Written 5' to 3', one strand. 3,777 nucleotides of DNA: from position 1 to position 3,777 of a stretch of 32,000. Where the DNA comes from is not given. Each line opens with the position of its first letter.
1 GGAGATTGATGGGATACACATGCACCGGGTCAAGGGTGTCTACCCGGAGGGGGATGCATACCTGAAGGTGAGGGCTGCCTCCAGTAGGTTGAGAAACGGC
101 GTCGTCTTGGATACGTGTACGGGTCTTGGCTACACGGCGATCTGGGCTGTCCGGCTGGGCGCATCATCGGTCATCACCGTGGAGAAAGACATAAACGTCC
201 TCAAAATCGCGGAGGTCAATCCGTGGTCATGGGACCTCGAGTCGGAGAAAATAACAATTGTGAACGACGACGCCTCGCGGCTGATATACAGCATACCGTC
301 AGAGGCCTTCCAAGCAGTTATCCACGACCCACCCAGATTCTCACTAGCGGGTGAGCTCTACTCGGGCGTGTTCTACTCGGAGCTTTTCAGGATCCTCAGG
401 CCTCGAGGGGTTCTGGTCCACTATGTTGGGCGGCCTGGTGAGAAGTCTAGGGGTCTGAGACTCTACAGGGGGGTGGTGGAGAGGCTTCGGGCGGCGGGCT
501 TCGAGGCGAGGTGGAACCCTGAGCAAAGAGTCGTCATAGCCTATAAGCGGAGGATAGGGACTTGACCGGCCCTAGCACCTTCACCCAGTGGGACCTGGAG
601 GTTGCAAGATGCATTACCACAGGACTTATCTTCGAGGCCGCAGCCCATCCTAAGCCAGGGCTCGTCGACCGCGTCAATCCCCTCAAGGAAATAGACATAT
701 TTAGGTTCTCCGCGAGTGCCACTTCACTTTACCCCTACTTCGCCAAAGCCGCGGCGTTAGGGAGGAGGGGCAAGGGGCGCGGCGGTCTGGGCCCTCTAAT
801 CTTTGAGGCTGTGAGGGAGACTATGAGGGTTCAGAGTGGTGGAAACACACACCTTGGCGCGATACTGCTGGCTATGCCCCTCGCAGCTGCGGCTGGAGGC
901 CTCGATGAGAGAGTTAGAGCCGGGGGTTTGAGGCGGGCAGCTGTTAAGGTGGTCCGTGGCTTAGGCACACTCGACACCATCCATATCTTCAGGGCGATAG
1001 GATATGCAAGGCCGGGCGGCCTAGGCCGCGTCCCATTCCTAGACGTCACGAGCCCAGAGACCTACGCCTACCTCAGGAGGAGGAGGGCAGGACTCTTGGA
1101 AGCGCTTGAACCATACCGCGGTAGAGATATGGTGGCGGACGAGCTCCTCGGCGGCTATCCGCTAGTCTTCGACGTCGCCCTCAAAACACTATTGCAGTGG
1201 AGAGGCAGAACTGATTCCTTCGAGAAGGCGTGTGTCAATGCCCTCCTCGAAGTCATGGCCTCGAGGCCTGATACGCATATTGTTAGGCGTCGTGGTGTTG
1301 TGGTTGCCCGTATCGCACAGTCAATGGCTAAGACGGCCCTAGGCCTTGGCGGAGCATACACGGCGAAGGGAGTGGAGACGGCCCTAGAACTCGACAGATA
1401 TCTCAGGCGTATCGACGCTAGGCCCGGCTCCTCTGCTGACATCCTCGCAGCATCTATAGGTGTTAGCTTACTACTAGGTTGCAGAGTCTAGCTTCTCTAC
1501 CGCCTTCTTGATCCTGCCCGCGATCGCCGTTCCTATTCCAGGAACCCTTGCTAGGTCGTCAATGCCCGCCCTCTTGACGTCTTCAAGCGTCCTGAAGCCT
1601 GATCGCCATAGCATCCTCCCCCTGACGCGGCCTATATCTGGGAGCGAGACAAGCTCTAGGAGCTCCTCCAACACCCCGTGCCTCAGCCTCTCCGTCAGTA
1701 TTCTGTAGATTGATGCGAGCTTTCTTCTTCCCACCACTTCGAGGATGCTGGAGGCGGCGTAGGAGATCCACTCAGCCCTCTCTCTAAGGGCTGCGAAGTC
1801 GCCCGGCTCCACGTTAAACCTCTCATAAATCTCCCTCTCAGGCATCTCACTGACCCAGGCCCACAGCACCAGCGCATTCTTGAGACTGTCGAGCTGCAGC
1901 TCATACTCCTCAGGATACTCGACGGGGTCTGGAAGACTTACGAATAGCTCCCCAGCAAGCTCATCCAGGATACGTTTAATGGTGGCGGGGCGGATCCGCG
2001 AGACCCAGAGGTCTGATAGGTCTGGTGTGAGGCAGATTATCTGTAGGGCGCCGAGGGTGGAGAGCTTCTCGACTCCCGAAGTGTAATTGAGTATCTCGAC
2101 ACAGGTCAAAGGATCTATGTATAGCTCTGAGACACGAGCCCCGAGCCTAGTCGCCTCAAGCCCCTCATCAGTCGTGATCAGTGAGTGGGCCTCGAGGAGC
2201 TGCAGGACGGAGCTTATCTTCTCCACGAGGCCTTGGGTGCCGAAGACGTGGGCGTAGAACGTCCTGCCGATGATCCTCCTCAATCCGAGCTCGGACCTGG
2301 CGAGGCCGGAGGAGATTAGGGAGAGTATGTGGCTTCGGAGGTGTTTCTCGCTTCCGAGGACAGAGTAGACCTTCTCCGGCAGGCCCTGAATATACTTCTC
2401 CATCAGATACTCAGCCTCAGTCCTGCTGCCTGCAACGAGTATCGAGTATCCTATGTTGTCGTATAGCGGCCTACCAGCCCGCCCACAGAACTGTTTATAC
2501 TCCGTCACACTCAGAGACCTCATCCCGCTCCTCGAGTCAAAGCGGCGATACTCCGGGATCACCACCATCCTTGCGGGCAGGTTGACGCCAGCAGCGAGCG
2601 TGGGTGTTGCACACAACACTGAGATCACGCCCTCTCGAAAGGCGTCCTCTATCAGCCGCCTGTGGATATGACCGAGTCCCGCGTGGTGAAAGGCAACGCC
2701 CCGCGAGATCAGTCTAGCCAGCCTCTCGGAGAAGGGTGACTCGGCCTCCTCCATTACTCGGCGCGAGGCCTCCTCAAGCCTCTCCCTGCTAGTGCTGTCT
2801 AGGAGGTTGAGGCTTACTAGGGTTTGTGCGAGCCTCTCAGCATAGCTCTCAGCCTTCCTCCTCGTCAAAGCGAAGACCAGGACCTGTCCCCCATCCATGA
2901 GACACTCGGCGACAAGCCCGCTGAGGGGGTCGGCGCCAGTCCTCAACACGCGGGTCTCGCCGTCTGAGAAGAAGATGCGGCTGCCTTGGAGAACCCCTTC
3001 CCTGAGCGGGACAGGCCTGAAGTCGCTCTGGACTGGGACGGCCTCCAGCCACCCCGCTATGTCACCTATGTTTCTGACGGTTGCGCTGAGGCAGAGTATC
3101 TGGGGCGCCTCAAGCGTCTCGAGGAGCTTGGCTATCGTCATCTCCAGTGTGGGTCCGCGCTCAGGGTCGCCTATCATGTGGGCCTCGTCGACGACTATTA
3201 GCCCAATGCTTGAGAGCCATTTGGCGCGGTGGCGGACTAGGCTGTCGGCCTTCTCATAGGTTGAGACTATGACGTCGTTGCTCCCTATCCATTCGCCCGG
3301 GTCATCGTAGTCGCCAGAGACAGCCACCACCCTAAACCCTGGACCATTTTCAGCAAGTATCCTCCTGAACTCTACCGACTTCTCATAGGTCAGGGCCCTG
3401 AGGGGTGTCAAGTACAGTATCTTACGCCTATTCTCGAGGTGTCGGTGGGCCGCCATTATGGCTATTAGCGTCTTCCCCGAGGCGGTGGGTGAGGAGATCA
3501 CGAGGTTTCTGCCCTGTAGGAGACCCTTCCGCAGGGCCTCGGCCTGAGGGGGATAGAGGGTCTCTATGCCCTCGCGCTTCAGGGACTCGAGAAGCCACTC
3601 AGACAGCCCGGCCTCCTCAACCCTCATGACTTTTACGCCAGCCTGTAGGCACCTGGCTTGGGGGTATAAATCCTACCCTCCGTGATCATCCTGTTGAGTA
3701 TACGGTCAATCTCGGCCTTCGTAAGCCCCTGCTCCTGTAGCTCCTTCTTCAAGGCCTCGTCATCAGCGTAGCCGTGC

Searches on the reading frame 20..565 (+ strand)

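Call 59: search_protein_families(library=pfam, proteins=[window:20-565:+], max_evalue=0.001)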
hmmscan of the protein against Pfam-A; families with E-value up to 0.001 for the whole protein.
window:20-565:+ (181 aa): 2 families
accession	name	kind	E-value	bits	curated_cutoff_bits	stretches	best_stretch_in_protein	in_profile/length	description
PF03602.21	Cons_hypoth95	-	9.3e-07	29.1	24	1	22-105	38-122/182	Conserved hypothetical protein 95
PF13649.12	Methyltransf_25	-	0.00097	20.2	27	0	29-130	1-97/97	Methyltransferase domain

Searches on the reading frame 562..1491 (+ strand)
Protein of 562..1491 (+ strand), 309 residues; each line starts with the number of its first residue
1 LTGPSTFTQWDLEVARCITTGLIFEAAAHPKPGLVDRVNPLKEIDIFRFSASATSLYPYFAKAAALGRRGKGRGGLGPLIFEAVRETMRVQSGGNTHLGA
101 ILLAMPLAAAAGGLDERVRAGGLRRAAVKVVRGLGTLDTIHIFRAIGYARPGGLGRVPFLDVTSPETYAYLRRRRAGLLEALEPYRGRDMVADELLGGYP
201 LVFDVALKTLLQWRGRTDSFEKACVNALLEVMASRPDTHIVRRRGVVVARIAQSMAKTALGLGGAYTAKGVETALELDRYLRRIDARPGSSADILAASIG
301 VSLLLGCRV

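Call 59: search_protein_families(library=pfam, proteins=[window:562-1491:+], max_evalue=0.001)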
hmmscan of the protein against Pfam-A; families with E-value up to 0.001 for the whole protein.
window:562-1491:+ (309 aa): 1 family
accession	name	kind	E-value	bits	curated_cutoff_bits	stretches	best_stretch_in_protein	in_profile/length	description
PF01874.21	CitG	-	1.7e-65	221.9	27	1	15-301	1-283/284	ATP:dephospho-CoA triphosphoribosyl transferase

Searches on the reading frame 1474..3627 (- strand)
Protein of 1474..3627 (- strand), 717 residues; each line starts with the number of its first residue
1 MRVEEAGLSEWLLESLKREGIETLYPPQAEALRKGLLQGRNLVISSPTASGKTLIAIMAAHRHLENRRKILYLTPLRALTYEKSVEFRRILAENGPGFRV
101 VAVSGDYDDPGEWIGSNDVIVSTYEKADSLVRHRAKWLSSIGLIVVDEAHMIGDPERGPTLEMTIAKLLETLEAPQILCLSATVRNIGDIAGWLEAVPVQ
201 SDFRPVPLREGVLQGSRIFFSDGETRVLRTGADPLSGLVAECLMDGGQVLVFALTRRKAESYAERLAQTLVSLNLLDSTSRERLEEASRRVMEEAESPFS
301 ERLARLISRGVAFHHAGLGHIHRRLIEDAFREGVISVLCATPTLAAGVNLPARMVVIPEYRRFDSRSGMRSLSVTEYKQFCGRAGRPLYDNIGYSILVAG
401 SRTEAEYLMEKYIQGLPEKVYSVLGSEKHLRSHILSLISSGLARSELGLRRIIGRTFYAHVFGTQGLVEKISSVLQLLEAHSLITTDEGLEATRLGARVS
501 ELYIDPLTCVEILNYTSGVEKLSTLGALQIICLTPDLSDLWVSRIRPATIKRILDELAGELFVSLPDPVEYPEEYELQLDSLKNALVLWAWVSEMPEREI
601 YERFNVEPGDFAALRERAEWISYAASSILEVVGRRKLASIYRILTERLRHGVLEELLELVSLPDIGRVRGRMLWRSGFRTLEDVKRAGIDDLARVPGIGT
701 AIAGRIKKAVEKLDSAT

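Call 59: search_protein_families(library=pfam, proteins=[window:1474-3627:-], max_evalue=0.001)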
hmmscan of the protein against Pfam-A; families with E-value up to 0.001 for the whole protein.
window:1474-3627:- (717 aa): 9 families
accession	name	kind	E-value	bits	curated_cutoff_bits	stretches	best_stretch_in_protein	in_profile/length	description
PF00270.35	DEAD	-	2.7e-28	99.2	26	1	26-187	2-164/167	DEAD/DEAH box helicase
PF21280.2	Helicase_dom4_arc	-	2.2e-27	95.8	27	1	525-651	1-125/125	Archaeal helicase, domain 4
PF04851.21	ResIII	-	3.4e-13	50.3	22.5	1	24-185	4-163/164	Type III restriction enzyme, res subunit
PF14520.12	HHH_5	-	1.5e-11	45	27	1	657-710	2-55/57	Helix-hairpin-helix domain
PF00271.37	Helicase_C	-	8.2e-11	42.6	23.5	1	308-386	39-108/110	Helicase conserved C-terminal domain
PF00633.29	HHH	-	5.7e-06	26.4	24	0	680-707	1-28/30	Helix-hairpin-helix motif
PF20470.4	HTH_61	-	5.8e-05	23.8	24.3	1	412-485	18-92/92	Helix-turn-helix domain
PF12826.13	HHH_2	-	7.2e-05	23.3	27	0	661-708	7-53/64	Helix-hairpin-helix motif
PF22527.2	DEXQc_Suv3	-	8.1e-05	22.6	27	1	45-162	19-115/154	DEXQ-box helicase domain of Suv3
